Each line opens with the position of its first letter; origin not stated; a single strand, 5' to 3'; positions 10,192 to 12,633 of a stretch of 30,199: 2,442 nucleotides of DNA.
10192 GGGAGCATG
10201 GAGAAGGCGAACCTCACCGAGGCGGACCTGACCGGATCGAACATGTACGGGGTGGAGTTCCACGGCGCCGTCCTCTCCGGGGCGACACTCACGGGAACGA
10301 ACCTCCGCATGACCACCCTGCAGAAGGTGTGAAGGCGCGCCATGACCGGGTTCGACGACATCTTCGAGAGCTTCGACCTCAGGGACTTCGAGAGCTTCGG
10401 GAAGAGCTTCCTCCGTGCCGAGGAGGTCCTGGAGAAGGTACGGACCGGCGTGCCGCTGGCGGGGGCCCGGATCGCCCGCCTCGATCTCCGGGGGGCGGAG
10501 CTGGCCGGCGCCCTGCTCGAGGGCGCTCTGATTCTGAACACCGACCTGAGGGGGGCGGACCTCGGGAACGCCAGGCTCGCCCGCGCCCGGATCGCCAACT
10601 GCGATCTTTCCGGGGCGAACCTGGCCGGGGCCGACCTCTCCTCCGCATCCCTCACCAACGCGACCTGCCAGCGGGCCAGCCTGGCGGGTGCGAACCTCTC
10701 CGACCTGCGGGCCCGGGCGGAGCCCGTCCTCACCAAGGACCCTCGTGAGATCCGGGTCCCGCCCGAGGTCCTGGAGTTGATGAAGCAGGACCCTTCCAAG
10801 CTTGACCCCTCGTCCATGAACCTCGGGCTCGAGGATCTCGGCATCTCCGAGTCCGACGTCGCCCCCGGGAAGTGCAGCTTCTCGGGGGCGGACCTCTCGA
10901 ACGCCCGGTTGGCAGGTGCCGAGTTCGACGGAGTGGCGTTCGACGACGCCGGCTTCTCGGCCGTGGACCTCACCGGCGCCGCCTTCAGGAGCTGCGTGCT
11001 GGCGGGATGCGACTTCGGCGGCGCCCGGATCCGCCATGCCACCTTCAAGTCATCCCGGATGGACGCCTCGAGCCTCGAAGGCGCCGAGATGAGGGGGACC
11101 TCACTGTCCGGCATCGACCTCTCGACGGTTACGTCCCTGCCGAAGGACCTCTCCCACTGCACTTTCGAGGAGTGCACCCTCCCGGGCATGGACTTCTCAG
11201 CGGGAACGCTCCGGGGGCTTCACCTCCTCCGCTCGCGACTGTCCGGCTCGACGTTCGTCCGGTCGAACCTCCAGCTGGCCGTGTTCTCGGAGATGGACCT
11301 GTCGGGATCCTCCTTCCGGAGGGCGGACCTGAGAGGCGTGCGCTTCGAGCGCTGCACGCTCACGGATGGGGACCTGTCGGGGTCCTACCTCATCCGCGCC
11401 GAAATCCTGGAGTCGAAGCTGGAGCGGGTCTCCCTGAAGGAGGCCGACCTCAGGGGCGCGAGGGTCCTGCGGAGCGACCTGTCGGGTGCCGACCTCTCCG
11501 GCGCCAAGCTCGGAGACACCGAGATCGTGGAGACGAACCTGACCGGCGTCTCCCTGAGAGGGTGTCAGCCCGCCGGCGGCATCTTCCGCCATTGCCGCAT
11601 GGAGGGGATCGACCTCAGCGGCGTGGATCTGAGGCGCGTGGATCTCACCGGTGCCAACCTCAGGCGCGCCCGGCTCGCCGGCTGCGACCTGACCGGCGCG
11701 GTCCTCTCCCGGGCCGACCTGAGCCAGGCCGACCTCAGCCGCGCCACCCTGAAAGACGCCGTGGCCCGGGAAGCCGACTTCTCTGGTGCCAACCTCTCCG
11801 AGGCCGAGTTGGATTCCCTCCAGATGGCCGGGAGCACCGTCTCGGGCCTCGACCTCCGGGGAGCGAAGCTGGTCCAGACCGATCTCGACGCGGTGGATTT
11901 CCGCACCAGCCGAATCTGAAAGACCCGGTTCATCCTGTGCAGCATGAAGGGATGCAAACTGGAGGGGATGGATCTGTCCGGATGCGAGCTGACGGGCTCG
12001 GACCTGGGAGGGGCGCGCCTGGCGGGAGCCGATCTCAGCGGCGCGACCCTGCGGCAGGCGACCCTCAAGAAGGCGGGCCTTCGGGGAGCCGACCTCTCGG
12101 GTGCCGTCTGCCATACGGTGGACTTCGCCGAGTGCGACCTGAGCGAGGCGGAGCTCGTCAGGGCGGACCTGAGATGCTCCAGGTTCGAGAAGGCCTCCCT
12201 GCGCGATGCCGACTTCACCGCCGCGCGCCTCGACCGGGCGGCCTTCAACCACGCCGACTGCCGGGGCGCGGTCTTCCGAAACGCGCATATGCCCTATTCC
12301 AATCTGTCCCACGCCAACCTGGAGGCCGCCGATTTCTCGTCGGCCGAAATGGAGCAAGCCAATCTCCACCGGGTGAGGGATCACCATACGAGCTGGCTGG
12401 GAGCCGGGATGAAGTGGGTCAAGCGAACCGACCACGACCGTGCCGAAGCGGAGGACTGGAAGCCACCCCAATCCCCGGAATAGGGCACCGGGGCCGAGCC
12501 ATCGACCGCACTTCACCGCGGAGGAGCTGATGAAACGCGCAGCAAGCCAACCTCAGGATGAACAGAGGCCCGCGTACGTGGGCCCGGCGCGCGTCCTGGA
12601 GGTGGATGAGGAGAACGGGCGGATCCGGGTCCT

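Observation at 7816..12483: About 950 residues of pentapeptide repeats in three consecutive genes, the first fused to the DUF2169 adaptor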

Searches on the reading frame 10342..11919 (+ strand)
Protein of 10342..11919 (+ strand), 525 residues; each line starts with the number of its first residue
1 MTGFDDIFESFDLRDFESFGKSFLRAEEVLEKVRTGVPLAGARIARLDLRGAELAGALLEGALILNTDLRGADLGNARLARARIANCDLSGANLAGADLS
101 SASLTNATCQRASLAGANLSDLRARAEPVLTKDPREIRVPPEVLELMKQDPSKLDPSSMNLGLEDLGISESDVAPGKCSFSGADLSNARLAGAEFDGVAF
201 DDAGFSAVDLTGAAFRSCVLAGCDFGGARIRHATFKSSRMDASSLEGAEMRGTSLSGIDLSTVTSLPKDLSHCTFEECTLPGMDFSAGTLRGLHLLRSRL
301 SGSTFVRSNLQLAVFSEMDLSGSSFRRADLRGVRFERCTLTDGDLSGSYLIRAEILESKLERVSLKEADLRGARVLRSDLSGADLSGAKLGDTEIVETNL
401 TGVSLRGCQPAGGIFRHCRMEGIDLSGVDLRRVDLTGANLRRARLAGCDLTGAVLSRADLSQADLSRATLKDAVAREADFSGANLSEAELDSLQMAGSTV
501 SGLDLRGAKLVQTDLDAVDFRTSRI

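Call 4: search_protein_families(library=pfam, proteins=[window:10342-11919:+], max_evalue=0.01)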
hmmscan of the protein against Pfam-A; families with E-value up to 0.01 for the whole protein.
window:10342-11919:+ (525 aa): 5 families
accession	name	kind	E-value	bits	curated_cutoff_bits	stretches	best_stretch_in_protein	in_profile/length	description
PF00805.28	Pentapeptide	-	9.4e-74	242.9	20.2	12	434-472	2-40/40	Pentapeptide repeats (8 copies)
PF13599.13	Pentapeptide_4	-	1.1e-58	195.6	38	8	269-341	2-74/78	Pentapeptide repeat region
PF13576.12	Pentapeptide_3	-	1.5e-42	144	27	7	305-348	1-47/48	Pentapeptide repeats (9 copies)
PF25296.1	Decapeptide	-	6.7e-06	26.3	45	0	201-240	18-57/74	Decapeptide repeat region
PF23894.2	LD_SV2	-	0.00083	20.1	29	0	184-243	31-90/92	SV2A/B/C luminal domain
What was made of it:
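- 10342..11919 (+): tvpB, N-terminal 525 codons. It comprises an N-terminal cap, PRP block 1 (aa ~43-125), a conserved non-repeat insert (aa ~121-176) and PRP block 2 (aa ~178-525). It ends at an in-frame TGA. Pfam Pentapeptide 9.4e-74 (call 4).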

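Call 17: find_encoding_contigs(protein=window:10342-11919:+, flank=10000, max_places=6)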
Protein window:10342-11919:+ (525 aa): no gene with exactly this product is on record in the collection.

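Call 34: search_protein_families(library=ncbifam, proteins=[window:10342-11919:+], max_evalue=0.01)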
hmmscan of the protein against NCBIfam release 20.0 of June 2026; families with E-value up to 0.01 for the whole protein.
window:10342-11919:+ (525 aa): 19 families
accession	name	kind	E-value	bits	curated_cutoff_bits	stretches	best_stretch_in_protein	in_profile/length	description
NF052603.1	penta_Alr5209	equivalog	1.5e-55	186.2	125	8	445-521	20-96/113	Alr5209 family pentapeptide repeat protein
NF047416.1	penta_HetL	equivalog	8.1e-55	185.6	260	4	205-405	15-218/218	heterocyst differentiation pentapeptide repeat protein HetL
NF011743.0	PRK15196.1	equivalog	3e-39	134.9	354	3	363-521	157-310/350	type III secretion system effector PipB2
NF011744.0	PRK15197.1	equivalog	2.8e-34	118.6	274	5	422-515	183-277/291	SPI-2 type III secretion system effector PipB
NF033086.2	penta_rpt_Qnr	equivalog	2.9e-32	112.1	240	3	270-447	17-190/211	Qnr family pentapeptide repeat protein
NF000056.3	penta_rpt_QnrS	exception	1.1e-29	103.7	460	3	320-505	28-199/218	QnrS family quinolone resistance pentapeptide repeat protein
NF000071.4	penta_rpt_QnrA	exception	1e-28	100.6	450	4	269-439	32-198/218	QnrA family quinolone resistance pentapeptide repeat protein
NF000349.1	mfpA_AE000516.2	equivalog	1.2e-28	100.1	360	4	309-428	23-147/183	pentapeptide repeat protein MfpA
NF000420.1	penta_rpt_QnrB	exception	3.2e-27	95.9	460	3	359-523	9-169/214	QnrB family quinolone resistance pentapeptide repeat protein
NF012152.0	penta_rpt_QnrC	exception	2.2e-24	86.7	500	4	314-503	12-197/221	QnrC family quinolone resistance pentapeptide repeat protein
NF038182.1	penta_rpt_SmQnr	exception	3.4e-24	85.8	460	3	366-522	12-169/215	SmQnr family pentapeptide repeat protein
NF033375.2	penta_rpt_QnrE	exception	7.9e-24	84.8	480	3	177-345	27-181/214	QnrE family quinolone resistance pentapeptide repeat protein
NF000421.1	penta_rpt_QnrVC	exception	1e-23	84.4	460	3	340-519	13-193/218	QnrVC family quinolone resistance pentapeptide repeat protein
NF012151.0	penta_rpt_QnrAS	exception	3.4e-22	79.6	490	3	314-502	7-196/218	QnrAS family quinolone resistance pentapeptide repeat protein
NF000139.2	penta_rpt_QnrD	exception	2.1e-21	76.9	425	2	184-250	9-81/214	QnrD family quinolone resistance pentapeptide repeat protein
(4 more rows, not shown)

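Call 38: find_homologous_proteins(query=window:10342-11919:+, max_evalue=1e-10)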
Query window:10342-11919:+ (525 aa): 6446 proteins with E <= 1e-10 among 8000 candidates; the best 120 are listed.
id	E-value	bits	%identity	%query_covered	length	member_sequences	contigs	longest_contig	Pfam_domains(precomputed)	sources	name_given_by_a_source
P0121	1.2e-60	224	34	66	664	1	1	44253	PF13576.13,PF13599.14,PF00805.29,PF25296.2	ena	-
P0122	1.8e-54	204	35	66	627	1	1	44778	PF13576.13,PF13599.14,PF00805.29,PF25296.2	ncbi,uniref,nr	ncbi:pentapeptide repeat-containing protein [Nostoc sp. 'Peltigera membranacea cyanobiont' N6]|unire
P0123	3.2e-53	199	32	88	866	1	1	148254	PF13576.13,PF13599.14,PF00805.29,PF07995.18,PF25296.2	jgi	jgi:uncharacterized protein YjbI with pentapeptide repeats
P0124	9.9e-53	198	33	93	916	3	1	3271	PF13576.13,PF17621.7,PF13599.14,PF00805.29,PF07995.18,PF25296.2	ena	-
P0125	9.3e-51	191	34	79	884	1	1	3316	PF13576.13,PF13599.14,PF00805.29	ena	-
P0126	7.1e-49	185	31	84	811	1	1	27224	PF13576.13,PF13599.14,PF00805.29,PF07995.18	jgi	jgi:uncharacterized protein YjbI with pentapeptide repeats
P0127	9.1e-49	185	33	63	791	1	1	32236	PF13576.13,PF13599.14,PF00805.29,PF25296.2,PF20720.4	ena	-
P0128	1.4e-48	184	31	97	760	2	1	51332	PF13576.13,PF13599.14,PF00805.29,PF25296.2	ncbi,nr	ncbi:MAG: pentapeptide repeat protein [Solimicrobium sp.]|nr:pentapeptide repeat protein [Solimicrob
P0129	1.8e-48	184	29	92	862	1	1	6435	PF13576.13,PF13599.14,PF00805.29,PF07995.18,PF25296.2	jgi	jgi:uncharacterized protein YjbI with pentapeptide repeats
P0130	2.5e-48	183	28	86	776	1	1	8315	PF13576.13,PF13599.14,PF00805.29,PF25296.2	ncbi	ncbi:MAG: pentapeptide repeat-containing protein [Prochloraceae cyanobacterium]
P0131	3.9e-46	176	30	94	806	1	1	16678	PF05264.17,PF13576.13,PF13599.14,PF00805.29,PF00041.28,PF25296.2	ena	-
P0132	1.1e-45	175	32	67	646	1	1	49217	PF13576.13,PF13599.14,PF00805.29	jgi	jgi:uncharacterized protein YjbI with pentapeptide repeats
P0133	5.0e-45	172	33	63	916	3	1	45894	PF13979.13,PF13576.13,PF13981.13,PF13599.14,PF00805.29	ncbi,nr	ncbi:pentapeptide repeat-containing protein [Izhakiella australiensis]|nr:pentapeptide repeat-contai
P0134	5.1e-45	172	35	62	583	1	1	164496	PF13576.13,PF13599.14,PF00805.29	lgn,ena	-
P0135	6.1e-45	172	32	66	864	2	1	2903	PF13576.13,PF13599.14,PF00805.29,PF25296.2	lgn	-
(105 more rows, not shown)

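Call 47: list_cluster_members(proteins=[P0001, window:10342-11916:+, window:11944-12480:+, window:13470-13874:+, window:13909-14721:+])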
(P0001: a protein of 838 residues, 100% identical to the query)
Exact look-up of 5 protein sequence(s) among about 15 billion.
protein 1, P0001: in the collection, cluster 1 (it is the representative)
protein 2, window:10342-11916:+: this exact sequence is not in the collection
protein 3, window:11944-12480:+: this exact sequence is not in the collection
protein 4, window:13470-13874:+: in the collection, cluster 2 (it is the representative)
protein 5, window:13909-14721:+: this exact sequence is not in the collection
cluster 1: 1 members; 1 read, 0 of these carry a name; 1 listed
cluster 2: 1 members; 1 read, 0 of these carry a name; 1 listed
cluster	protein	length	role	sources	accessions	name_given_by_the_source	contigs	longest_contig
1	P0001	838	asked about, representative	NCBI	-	-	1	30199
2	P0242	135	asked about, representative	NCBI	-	-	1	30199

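Call 49: predict_structure(protein=window:10342-11919:+)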
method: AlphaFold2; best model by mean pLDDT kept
length: 525 residues; sequences in the alignment: 1
mean_pLDDT: 76.5   pTM: 0.62
mean pLDDT of the five models: 76.5, 64.8, 59.9, 45.4, 31.4
residues with pLDDT >= 90: 169; 70-90: 217; 50-70: 47; < 50: 92
segments of 3 or more residues with pLDDT < 50: 1-20, 124-151, 153-176, 511-525
pLDDT, mean of each block of 10 residues (from residue 1): 30 35 75 85 83 88 84 87 80 81 68 65 41 29 39 37 37 47 72 78 83 84 85 85 77 89 81 91 85 92 92 94 95 96 96 96 95 96 93 94 86 91 90 94 91 91 89 84 77 57 61 44 37
secondary structure, 60 per line:
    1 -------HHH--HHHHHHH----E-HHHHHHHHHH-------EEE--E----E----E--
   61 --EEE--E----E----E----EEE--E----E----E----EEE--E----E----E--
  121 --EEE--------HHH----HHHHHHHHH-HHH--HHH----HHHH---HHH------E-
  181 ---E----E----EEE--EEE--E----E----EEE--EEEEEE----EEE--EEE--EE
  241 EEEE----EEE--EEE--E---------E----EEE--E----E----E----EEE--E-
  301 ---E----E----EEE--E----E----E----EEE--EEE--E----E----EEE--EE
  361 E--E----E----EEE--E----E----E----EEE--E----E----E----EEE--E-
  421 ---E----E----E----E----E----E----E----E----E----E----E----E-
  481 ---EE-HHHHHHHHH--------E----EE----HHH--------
elements in order: H13-19 H26-35 E43-45 E63-65 E83-85 E103-105 E123-125 H141-149 H163-166 E194-196 E199-201 E214-216 E219-224 E229-231 E234-236 E239-244 E249-251 E254-256 E274-276 E294-296 E314-316 E334-336 E339-341 E354-356 E359-361 E374-376 E394-396 E414-416 H487-495
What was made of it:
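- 10342..11919 (+): Single-sequence AF2 model (call 49).
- Tried and rejected: The 525-aa piece was modelled from a single sequence only (call 49).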

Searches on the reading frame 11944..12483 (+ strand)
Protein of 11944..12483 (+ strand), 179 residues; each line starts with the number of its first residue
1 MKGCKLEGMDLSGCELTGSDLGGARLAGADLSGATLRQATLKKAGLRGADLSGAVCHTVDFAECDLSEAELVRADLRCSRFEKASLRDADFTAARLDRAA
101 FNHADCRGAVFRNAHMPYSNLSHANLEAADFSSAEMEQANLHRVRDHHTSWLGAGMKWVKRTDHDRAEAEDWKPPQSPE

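Call 4: search_protein_families(library=pfam, proteins=[window:11944-12483:+], max_evalue=0.01)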
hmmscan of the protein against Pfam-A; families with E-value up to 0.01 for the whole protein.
window:11944-12483:+ (179 aa): 4 families
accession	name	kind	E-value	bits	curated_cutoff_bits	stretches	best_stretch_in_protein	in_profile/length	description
PF00805.28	Pentapeptide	-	1.2e-34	117.8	20.2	5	19-54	1-36/40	Pentapeptide repeats (8 copies)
PF13599.13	Pentapeptide_4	-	3.5e-21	75.5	38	3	57-115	4-62/78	Pentapeptide repeat region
PF13576.12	Pentapeptide_3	-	2.5e-18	66.5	27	3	23-64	3-47/48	Pentapeptide repeats (9 copies)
PF25296.1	Decapeptide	-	1.5e-08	34.8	45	1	83-139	4-60/74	Decapeptide repeat region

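Call 34: search_protein_families(library=ncbifam, proteins=[window:11944-12483:+], max_evalue=0.01)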
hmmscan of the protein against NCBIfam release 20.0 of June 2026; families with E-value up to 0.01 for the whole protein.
window:11944-12483:+ (179 aa): 18 families
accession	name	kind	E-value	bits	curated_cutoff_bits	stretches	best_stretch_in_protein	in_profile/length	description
NF052603.1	penta_Alr5209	equivalog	1.3e-27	96.1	125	3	54-134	18-98/113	Alr5209 family pentapeptide repeat protein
NF047416.1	penta_HetL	equivalog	5.2e-25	88.2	260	1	5-145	24-164/218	heterocyst differentiation pentapeptide repeat protein HetL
NF011743.0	PRK15196.1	equivalog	1.6e-16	60.1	354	2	3-86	241-324/350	type III secretion system effector PipB2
NF011744.0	PRK15197.1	equivalog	5.1e-16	58.7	274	2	9-101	154-246/291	SPI-2 type III secretion system effector PipB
NF000071.4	penta_rpt_QnrA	exception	1.6e-13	51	450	2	4-75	36-103/218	QnrA family quinolone resistance pentapeptide repeat protein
NF033086.2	penta_rpt_Qnr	equivalog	1.2e-12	48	240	2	4-75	25-97/211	Qnr family pentapeptide repeat protein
NF000056.3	penta_rpt_QnrS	exception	4.1e-11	43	460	2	74-127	52-105/218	QnrS family quinolone resistance pentapeptide repeat protein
NF012151.0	penta_rpt_QnrAS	exception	7.1e-11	42.6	490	2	26-75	54-103/218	QnrAS family quinolone resistance pentapeptide repeat protein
NF000421.1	penta_rpt_QnrVC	exception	1.4e-10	41.4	460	2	25-73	53-101/218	QnrVC family quinolone resistance pentapeptide repeat protein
NF000349.1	mfpA_AE000516.2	equivalog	5.2e-10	39.5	360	2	6-55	114-163/183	pentapeptide repeat protein MfpA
NF011904.1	PRK15377.1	subfamily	3.7e-09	35.5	500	1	56-142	11-98/606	type III secretion system effector HECT-type E3 ubiquitin transferase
NF033900.0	T4SS_IcmE_DotG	equivalog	5.8e-09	34.6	750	1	74-141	291-358/1008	type IVB secretion system protein DotG/IcmE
NF038182.1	penta_rpt_SmQnr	exception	9.9e-09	35.3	460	0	78-142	113-178/215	SmQnr family pentapeptide repeat protein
NF000420.1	penta_rpt_QnrB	exception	1.9e-08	34.6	460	1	54-136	18-101/214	QnrB family quinolone resistance pentapeptide repeat protein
NF000139.2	penta_rpt_QnrD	exception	2.4e-08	34.2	425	1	52-136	16-101/214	QnrD family quinolone resistance pentapeptide repeat protein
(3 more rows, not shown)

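Call 61: find_related_loci(query=window:11944-12483:+, collection=metagenome_contigs, flank=6000)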
Query window:11944-12483:+ (179 aa) in metagenome_contigs; peptide patterns used: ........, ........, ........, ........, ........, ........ (x = any residue, [..] = any of these).
260 stretches matched a pattern; 47 encode a relative of the query (tblastn E <= 1e-3); 47 distinct loci.
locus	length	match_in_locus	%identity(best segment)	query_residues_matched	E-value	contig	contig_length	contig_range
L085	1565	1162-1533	31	3-134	3e-12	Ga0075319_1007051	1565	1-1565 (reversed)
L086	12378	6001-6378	28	1-134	5e-11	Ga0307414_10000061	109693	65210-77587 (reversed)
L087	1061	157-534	26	1-134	3e-11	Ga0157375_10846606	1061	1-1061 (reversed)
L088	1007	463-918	32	1-145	2e-10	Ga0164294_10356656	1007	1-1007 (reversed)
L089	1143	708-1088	29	1-134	3e-10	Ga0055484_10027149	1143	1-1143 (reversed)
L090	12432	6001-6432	25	2-153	5e-9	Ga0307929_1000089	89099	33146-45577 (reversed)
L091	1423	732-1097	24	1-134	6e-10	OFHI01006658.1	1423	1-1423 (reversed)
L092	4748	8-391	26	1-151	9e-10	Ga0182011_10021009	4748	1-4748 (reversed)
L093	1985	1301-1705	28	4-143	1e-9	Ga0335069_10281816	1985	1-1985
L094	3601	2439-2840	26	1-151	9e-10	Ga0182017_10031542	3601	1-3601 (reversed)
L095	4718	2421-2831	27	3-145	1e-9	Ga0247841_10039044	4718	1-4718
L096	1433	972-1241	29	1-104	2e-9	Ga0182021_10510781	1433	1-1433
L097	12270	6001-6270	30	1-104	2e-9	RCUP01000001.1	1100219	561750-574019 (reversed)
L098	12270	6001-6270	30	1-104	3e-9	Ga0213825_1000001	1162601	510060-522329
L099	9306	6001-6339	28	3-104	3e-9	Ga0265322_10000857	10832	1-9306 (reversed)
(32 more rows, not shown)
